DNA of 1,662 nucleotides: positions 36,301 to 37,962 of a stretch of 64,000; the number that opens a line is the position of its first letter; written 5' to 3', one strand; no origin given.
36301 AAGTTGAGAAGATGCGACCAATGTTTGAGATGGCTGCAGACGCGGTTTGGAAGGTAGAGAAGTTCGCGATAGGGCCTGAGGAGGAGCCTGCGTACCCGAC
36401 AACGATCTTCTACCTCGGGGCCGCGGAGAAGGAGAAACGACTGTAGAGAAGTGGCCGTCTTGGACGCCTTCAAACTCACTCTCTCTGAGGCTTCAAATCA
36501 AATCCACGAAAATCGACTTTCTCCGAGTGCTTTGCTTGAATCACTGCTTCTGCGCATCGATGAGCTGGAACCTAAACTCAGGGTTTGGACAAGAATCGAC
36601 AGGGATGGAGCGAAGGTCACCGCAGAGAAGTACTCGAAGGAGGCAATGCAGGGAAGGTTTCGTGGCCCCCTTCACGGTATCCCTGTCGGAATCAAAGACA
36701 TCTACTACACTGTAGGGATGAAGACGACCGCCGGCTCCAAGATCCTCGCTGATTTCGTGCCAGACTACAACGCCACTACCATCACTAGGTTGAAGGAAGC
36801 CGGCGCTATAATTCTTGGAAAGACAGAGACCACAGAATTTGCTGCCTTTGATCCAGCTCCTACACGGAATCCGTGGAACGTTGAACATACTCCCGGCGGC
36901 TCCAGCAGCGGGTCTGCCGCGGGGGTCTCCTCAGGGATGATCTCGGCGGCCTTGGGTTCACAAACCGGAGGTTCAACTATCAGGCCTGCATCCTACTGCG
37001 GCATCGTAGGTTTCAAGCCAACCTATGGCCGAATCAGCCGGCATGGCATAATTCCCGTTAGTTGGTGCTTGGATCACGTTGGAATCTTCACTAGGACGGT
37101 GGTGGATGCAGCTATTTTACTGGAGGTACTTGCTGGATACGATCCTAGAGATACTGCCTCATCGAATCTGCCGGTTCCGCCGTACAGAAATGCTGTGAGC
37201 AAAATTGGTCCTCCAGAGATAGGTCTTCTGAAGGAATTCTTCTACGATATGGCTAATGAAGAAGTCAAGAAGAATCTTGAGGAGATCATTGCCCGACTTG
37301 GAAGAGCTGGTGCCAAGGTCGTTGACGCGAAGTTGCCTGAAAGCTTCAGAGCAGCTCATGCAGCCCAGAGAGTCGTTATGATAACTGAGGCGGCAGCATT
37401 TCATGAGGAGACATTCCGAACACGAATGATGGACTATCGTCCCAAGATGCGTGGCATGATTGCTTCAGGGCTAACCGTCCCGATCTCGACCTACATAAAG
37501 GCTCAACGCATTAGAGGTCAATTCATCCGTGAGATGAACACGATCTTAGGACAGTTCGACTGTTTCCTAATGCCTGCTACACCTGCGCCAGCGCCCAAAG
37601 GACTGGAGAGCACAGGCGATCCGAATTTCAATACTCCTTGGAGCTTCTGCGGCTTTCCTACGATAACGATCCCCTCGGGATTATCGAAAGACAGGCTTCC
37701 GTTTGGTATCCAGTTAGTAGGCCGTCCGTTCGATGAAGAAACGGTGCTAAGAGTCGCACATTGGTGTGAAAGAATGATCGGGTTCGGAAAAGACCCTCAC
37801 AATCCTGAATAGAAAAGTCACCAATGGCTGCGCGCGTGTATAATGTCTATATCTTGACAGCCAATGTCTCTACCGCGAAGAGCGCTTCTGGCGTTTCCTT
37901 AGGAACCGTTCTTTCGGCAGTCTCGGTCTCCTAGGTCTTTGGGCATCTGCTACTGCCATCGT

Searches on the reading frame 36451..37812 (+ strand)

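Call 91: search_protein_families(library=pfam, proteins=[window:36451-37812:+], max_evalue=0.0001)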
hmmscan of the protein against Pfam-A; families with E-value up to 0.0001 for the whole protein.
window:36451-37812:+ (453 aa): 1 family
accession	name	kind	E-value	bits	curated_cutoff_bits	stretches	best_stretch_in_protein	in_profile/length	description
PF01425.27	Amidase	-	2.2e-98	330.7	27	1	28-433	2-445/445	Amidase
